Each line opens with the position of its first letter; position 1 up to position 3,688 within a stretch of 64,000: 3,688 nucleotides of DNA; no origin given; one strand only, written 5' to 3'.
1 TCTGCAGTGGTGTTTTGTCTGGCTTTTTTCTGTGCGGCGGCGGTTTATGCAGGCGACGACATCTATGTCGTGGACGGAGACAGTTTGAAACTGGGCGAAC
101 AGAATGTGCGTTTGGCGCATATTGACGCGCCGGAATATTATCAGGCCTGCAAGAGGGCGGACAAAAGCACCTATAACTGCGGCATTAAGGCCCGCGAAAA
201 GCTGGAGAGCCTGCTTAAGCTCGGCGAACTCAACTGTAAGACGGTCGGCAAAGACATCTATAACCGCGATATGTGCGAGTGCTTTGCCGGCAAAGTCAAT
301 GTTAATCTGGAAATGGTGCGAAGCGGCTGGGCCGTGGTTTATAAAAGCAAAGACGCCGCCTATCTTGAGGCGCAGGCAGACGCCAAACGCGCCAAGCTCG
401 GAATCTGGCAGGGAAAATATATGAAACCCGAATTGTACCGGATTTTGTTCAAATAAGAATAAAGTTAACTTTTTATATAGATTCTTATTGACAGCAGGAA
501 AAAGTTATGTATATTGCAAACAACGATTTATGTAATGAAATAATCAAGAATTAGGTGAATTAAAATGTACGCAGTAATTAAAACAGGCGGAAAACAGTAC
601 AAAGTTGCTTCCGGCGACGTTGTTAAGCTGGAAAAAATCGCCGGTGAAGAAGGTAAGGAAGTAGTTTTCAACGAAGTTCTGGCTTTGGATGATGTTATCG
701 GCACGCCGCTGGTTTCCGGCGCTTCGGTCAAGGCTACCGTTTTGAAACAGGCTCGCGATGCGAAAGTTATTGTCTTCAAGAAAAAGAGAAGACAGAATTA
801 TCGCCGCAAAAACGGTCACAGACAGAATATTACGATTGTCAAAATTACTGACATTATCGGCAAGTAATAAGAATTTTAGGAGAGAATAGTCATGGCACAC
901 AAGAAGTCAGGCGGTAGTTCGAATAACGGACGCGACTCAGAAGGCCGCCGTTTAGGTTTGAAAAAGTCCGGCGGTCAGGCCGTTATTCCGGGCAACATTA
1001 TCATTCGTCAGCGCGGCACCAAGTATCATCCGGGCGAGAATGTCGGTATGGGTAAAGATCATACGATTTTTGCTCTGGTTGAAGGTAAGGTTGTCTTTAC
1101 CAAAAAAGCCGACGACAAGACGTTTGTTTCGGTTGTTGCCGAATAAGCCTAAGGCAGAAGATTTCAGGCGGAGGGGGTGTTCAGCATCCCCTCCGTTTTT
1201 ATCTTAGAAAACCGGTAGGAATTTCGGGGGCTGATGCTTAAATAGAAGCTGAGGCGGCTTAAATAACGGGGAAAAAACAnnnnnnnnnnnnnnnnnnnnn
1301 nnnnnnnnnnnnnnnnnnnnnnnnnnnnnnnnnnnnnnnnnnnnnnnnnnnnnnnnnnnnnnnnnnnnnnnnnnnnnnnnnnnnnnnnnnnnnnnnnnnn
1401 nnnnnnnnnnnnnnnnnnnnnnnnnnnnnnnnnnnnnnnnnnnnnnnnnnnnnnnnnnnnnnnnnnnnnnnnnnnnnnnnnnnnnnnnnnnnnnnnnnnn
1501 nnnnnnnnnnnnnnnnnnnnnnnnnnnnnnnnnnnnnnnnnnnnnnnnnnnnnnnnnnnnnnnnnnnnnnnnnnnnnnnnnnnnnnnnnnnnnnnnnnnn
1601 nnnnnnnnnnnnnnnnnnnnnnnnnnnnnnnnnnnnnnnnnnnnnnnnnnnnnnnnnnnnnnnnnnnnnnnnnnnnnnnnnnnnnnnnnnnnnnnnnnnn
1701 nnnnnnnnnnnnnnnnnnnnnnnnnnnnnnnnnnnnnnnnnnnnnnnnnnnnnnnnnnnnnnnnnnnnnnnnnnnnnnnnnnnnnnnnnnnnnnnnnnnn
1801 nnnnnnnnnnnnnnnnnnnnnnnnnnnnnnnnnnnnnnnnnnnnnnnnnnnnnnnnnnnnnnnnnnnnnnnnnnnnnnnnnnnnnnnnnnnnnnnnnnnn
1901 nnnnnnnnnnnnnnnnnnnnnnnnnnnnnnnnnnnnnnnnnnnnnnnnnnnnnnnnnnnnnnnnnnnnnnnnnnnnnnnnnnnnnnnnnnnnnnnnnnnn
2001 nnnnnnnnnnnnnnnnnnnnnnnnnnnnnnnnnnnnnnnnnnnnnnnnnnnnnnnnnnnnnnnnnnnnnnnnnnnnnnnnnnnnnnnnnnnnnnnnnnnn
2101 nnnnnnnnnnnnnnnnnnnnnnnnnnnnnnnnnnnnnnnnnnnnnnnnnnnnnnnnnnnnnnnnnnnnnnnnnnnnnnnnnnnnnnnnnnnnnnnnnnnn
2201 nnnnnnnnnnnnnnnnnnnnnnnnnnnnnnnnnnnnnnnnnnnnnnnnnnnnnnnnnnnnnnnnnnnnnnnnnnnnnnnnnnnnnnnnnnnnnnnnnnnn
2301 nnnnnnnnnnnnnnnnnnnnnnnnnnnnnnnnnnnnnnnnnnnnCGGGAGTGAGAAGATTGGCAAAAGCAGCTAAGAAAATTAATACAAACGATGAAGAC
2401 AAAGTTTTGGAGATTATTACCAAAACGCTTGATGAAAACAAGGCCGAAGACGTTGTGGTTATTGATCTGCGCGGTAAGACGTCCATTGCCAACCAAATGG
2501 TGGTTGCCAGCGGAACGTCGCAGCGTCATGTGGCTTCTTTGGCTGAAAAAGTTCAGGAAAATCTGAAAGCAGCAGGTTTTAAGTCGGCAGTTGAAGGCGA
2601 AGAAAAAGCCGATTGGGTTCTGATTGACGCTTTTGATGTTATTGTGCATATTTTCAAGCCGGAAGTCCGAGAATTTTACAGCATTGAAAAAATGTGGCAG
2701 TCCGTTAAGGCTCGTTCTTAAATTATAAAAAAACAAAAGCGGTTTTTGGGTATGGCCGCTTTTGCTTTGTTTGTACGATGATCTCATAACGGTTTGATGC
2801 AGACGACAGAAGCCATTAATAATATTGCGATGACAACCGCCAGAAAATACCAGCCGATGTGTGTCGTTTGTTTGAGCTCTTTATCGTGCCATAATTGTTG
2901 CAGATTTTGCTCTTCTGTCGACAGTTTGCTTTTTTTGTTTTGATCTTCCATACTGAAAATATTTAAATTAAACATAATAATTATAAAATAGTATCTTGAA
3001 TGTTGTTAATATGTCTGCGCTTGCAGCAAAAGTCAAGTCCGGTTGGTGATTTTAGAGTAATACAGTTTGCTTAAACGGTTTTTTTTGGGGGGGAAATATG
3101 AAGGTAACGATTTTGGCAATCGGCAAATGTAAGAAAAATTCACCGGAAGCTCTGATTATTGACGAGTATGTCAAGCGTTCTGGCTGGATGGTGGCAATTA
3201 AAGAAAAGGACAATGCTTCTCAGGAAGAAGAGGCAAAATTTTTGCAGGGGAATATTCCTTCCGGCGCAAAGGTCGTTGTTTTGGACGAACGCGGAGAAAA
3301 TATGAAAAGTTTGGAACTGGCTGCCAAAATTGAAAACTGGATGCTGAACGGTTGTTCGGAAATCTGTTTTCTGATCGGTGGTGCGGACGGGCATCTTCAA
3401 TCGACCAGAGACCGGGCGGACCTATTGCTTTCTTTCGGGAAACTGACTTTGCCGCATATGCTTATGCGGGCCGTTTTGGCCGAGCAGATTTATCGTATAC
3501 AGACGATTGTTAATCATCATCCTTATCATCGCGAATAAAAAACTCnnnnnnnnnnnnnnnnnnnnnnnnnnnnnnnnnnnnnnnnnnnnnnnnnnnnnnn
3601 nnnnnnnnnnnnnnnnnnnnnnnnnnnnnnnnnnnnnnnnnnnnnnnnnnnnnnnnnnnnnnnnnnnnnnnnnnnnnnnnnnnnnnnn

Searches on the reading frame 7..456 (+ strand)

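Call 28: search_protein_families(library=pfam, proteins=[window:7-456:+], max_evalue=0.001)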
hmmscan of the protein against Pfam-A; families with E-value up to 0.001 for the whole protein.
window:7-456:+ (149 aa): 1 family
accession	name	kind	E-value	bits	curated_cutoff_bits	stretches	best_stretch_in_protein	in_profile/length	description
PF00565.23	SNase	-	5e-15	56.3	21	1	33-135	1-106/107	Staphylococcal nuclease homologue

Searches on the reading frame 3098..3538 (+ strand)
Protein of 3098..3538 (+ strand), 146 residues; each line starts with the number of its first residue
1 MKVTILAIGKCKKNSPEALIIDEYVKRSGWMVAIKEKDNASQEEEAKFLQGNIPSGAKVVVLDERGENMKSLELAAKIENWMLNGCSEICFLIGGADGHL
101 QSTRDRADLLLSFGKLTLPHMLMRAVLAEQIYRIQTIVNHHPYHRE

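Call 28: search_protein_families(library=pfam, proteins=[window:3098-3538:+], max_evalue=0.001)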
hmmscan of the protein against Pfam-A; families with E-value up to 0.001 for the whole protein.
window:3098-3538:+ (146 aa): 1 family
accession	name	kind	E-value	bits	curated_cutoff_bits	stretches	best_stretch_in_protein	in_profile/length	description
PF02590.22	SPOUT_MTase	-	4.8e-42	144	27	1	1-144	1-154/154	Predicted SPOUT methyltransferase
